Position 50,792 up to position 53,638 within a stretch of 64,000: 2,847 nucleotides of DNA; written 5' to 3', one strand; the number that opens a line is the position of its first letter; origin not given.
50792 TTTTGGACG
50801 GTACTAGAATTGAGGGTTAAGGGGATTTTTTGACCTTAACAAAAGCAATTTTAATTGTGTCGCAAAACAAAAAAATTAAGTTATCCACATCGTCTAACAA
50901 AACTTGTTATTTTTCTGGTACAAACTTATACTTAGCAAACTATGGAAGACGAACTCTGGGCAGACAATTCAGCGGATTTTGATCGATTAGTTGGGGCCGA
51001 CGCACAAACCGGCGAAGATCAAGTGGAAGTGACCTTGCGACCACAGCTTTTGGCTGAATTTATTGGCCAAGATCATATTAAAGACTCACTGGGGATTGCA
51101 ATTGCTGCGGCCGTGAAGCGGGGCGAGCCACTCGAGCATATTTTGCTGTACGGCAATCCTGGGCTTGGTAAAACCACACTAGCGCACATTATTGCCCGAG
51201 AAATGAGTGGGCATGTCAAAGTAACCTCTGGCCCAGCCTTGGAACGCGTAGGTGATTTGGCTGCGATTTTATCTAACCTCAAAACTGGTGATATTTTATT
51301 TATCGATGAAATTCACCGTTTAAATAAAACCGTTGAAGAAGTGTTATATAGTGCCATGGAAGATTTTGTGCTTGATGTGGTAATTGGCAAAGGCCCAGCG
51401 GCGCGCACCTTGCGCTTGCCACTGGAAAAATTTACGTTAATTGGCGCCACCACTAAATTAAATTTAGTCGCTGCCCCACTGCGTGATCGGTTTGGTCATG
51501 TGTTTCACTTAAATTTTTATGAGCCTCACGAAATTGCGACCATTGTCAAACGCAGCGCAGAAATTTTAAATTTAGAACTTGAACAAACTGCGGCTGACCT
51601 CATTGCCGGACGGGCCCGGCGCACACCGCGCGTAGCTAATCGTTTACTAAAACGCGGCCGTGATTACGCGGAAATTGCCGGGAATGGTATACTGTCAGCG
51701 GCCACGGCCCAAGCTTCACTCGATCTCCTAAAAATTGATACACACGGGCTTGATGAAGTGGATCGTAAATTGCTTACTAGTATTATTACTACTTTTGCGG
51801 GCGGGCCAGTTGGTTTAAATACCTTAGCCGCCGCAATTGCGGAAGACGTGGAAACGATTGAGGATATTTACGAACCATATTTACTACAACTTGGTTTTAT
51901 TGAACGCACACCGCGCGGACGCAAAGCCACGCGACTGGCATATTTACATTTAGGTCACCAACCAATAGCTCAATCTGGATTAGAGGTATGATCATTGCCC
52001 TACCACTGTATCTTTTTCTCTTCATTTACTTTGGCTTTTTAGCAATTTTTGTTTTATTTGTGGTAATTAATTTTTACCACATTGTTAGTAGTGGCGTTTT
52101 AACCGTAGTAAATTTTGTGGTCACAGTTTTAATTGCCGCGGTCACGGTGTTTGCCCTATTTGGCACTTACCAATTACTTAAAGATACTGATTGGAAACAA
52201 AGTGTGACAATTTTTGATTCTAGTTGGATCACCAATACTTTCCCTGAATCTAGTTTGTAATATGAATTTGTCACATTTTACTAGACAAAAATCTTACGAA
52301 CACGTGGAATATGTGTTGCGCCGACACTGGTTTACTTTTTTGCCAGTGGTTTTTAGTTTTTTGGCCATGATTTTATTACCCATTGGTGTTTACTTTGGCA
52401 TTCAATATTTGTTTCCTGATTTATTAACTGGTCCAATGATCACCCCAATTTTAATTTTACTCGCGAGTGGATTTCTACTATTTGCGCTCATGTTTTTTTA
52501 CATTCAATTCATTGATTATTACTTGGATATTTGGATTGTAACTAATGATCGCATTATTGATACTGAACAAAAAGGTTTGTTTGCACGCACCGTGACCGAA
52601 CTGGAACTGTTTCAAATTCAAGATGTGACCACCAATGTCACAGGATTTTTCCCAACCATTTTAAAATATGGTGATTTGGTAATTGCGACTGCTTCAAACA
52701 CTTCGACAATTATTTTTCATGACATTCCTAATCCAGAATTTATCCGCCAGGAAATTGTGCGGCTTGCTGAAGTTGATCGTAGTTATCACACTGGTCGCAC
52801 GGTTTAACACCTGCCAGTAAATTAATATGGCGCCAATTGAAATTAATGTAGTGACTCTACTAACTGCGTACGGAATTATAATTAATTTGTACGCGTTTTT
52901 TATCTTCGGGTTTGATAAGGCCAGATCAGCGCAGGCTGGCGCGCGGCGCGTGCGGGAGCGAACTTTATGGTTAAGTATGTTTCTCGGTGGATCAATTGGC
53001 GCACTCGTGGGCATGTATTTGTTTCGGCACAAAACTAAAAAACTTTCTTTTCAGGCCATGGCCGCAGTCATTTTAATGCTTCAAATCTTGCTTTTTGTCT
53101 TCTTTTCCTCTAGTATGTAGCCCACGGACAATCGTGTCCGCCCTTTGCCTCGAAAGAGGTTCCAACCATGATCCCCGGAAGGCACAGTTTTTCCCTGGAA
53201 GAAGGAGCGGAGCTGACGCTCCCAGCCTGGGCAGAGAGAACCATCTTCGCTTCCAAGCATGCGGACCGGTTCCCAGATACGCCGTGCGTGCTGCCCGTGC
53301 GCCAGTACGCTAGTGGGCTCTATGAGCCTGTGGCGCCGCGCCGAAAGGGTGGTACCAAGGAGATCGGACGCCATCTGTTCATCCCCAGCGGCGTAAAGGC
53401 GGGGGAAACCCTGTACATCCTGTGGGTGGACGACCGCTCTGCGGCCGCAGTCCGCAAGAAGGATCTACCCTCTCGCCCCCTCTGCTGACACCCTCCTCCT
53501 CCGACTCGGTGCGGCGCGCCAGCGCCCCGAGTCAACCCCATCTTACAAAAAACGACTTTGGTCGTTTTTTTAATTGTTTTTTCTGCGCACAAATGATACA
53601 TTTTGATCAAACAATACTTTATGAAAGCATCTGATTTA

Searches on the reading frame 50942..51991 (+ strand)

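Call 102: search_protein_families(library=pfam, proteins=[window:50942-51991:+], max_evalue=0.001)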
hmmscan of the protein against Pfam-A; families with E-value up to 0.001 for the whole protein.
window:50942-51991:+ (349 aa): 15 families
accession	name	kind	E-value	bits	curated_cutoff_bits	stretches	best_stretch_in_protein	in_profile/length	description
PF05496.18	RuvB_N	-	2.3e-74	248.9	27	1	32-190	1-159/159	Holliday junction DNA helicase RuvB P-loop domain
PF05491.19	RuvB_C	-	1.1e-25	89.8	24.7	1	268-337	2-71/72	RuvB C-terminal winged helix domain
PF17864.7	AAA_lid_4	-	9.8e-25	86.6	27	1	193-266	1-74/74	RuvB AAA lid domain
PF00004.35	AAA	-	1.2e-20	74.7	21.2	1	67-190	1-129/131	ATPase family associated with various cellular activities (AAA)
PF07728.20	AAA_5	-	5.2e-10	39.9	22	1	66-184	1-139/139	AAA domain (dynein-related subfamily)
PF13191.12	AAA_16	-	6.1e-07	30.5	32.6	1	40-101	2-62/167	AAA ATPase domain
PF05673.19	DUF815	-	1.6e-06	27.9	23.8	1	36-124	26-116/249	Protein of unknown function (DUF815)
PF01078.27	Mg_chelatase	-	1.2e-05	25.3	20.3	0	37-85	2-43/207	Magnesium chelatase, subunit ChlI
PF00493.29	MCM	-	2.7e-05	23.8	23.3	0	32-144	18-150/224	MCM P-loop domain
PF00910.28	RNA_helicase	-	0.00014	22.8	21.5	1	67-137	1-66/105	RNA helicase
PF20720.3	nSTAND3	-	0.00015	21.9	27.2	1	63-123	16-73/155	Novel STAND NTPase 3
PF06068.19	TIP49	-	0.0007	19.3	23.8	0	39-95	25-81/347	TIP49 P-loop domain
PF07726.17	AAA_3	-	0.00091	19.6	27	0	66-92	1-27/131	ATPase family associated with various cellular activities (AAA)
PF13401.12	AAA_22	-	0.00092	20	27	0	66-87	7-28/130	AAA domain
PF20030.5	bpMoxR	-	0.00094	18.7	27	0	35-91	9-58/205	MoxR domain in the MoxR-vWA-beta-propeller ternary systems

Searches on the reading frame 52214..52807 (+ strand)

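Call 102: search_protein_families(library=pfam, proteins=[window:52214-52807:+], max_evalue=0.001)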
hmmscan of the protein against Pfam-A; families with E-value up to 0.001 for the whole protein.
window:52214-52807:+ (197 aa): 2 families
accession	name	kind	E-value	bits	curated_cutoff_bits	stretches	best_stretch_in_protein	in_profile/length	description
PF03703.20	bPH_2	-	9.5e-10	39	22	1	108-181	7-78/78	Bacterial PH domain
PF14470.12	bPH_3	-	0.00062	20.6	23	1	101-143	19-61/95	Bacterial PH domain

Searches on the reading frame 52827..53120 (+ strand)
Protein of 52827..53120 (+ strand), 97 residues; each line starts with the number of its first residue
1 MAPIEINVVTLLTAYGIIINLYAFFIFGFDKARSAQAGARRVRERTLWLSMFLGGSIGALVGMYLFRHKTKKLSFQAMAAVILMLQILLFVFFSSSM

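Call 33: search_protein_families(library=pfam, proteins=[window:52827-53120:+], max_evalue=0.01)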
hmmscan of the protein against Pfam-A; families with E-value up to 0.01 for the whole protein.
window:52827-53120:+ (97 aa): 2 families
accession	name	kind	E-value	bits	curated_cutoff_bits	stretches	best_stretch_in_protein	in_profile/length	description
PF06961.18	DUF1294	-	5.3e-22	78.3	25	1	20-75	1-55/55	Protein of unknown function (DUF1294)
PF01925.25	TauE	-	0.0045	17.1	32.6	1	13-85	171-232/237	Sulfite exporter TauE/SafE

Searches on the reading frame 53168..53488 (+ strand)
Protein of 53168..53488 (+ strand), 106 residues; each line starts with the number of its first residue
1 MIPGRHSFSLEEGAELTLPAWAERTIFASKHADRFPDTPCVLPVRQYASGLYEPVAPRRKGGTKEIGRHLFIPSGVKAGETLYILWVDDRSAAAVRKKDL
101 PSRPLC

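Call 33: search_protein_families(library=pfam, proteins=[window:53168-53488:+], max_evalue=0.01)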
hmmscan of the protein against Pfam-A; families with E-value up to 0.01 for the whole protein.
window:53168-53488:+ (106 aa): 0 families

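Call 79: search_protein_families(library=padloc, proteins=[window:53168-53485:+], max_evalue=1)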
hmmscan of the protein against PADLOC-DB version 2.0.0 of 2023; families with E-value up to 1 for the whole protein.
window:53168-53485:+ (106 aa): 0 families

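Call 80: search_protein_families(library=ncbifam, proteins=[window:53168-53485:+], max_evalue=1)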
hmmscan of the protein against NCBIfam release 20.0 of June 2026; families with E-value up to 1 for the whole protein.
window:53168-53485:+ (106 aa): 1 family
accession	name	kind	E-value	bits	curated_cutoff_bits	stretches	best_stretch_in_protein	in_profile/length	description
NF004793.0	PRK06141.1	equivalog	0.019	14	322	1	2-38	32-73/314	bifunctional Delta(1)-pyrroline-2-carboxylate/Delta(1)-piperideine-2-carboxylate reductase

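Call 115: find_encoding_contigs(protein=window:53168-53488:+, flank=3000)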
Protein window:53168-53488:+ (106 aa): no gene with exactly this product is on record in the collection.
